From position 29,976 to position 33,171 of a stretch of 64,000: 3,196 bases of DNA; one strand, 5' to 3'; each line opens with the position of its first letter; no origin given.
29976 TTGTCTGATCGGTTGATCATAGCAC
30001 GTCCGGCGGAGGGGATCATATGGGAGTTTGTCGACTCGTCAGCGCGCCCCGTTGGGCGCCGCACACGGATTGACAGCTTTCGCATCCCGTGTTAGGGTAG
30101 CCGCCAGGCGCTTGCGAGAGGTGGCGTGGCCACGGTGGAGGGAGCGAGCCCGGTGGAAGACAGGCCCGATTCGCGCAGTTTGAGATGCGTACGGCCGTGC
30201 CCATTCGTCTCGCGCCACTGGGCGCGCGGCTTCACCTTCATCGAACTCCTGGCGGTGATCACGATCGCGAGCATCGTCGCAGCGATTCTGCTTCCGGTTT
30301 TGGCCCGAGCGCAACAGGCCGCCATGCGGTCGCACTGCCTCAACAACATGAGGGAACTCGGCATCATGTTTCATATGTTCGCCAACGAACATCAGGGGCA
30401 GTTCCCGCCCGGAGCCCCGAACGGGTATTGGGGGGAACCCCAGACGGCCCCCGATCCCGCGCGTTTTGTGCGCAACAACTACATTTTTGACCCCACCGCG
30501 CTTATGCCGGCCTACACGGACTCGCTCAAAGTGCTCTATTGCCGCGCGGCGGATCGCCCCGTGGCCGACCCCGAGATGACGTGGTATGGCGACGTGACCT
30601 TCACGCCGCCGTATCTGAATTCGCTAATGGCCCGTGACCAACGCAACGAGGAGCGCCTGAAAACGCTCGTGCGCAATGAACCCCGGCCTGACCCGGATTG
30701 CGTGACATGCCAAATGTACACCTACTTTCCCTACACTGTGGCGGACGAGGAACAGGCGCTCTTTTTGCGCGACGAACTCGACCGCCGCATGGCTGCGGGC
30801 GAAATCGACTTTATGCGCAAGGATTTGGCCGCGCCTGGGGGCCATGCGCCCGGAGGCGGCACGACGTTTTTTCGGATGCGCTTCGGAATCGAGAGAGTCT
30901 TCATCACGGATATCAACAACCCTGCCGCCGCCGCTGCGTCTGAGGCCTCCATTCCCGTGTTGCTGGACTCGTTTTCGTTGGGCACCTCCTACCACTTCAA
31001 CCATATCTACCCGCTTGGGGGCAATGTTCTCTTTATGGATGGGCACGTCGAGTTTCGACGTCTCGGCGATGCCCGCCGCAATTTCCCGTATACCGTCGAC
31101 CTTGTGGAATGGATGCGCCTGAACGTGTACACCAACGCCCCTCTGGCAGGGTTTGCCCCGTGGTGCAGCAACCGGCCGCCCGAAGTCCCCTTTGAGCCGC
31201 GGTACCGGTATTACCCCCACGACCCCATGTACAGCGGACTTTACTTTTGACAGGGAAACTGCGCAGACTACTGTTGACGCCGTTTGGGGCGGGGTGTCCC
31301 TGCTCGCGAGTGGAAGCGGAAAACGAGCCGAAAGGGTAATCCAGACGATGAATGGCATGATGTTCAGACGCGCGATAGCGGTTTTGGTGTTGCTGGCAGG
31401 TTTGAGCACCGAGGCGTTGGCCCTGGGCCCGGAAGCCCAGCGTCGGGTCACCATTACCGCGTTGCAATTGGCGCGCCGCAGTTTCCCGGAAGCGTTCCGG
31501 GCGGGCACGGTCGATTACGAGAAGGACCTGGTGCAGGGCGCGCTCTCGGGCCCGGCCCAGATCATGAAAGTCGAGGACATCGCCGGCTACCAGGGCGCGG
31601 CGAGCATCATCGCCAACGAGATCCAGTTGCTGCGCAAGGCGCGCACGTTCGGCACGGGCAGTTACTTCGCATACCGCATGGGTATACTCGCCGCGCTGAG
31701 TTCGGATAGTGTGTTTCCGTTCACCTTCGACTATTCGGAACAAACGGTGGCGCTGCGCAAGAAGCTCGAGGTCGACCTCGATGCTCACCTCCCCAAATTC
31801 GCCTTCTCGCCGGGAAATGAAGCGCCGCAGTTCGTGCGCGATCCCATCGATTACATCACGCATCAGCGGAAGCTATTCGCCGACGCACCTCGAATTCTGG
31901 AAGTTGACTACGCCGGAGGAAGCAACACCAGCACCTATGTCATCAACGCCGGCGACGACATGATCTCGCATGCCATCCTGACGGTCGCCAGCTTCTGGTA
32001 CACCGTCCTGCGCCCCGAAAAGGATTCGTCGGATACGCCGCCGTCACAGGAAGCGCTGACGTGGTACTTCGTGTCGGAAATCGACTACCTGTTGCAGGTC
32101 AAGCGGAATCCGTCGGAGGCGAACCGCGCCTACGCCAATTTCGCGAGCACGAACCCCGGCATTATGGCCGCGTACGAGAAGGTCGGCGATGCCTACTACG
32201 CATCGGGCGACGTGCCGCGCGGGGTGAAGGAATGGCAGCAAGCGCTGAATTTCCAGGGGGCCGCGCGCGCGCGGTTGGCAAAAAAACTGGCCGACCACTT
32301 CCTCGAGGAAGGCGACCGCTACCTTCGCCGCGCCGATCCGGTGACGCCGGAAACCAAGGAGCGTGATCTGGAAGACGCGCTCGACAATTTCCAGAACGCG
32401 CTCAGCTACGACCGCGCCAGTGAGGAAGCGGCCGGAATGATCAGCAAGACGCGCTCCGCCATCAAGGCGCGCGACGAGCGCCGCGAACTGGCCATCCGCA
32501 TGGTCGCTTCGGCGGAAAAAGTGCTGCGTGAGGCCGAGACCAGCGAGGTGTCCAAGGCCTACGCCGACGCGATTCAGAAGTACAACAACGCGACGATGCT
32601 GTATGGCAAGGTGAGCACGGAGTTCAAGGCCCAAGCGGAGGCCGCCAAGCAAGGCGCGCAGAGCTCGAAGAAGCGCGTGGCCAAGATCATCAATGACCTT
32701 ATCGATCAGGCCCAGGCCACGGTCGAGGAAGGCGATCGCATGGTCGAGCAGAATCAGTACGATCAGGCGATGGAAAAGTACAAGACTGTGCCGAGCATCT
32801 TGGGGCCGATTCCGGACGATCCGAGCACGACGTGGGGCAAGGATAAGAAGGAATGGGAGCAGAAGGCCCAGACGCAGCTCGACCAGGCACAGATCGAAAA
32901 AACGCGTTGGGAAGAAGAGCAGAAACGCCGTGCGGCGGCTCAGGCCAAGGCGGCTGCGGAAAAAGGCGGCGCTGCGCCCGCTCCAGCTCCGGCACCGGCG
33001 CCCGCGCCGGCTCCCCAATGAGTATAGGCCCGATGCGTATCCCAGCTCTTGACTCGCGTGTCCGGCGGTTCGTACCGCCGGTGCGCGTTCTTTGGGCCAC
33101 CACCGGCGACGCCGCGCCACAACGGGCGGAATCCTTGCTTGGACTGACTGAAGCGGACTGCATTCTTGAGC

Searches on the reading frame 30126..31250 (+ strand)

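Call 7: search_protein_families(library=pfam, proteins=[window:30126-31250:+], max_evalue=0.001)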
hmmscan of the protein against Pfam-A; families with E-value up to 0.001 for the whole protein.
window:30126-31250:+ (374 aa): 1 family
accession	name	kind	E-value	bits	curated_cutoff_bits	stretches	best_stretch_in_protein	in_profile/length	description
PF07963.17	N_methyl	-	6.4e-05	22.8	21.2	1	34-56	5-27/27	Prokaryotic N-terminal methylation motif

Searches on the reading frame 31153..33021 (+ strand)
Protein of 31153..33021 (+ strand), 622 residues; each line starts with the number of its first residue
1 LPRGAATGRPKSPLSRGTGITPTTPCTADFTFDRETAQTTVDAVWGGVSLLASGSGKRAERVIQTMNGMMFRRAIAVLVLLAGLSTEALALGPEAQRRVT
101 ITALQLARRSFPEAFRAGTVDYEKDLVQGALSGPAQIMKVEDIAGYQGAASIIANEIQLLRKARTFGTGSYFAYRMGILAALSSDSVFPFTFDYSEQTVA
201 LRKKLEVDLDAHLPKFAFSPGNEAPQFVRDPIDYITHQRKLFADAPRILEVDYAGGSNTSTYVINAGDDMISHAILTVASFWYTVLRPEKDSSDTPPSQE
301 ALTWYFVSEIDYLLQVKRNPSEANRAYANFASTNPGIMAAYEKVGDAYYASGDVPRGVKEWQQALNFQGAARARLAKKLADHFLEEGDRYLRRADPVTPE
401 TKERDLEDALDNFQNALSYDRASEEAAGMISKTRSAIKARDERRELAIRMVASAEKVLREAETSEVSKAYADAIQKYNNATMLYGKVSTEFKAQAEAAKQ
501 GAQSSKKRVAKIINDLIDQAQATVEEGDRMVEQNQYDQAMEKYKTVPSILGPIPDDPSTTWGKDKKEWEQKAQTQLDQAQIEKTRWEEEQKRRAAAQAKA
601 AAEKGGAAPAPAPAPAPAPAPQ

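Call 7: search_protein_families(library=pfam, proteins=[window:31153-33021:+], max_evalue=0.001)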
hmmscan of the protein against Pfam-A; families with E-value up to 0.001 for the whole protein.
window:31153-33021:+ (622 aa): 2 families
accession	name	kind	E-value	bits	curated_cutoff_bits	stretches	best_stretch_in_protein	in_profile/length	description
PF13414.12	TPR_11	-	3.7e-07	30.2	26.8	0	527-545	1-19/42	TPR repeat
PF07719.23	TPR_2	-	8.8e-05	22.8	27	0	340-366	3-29/34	Tetratricopeptide repeat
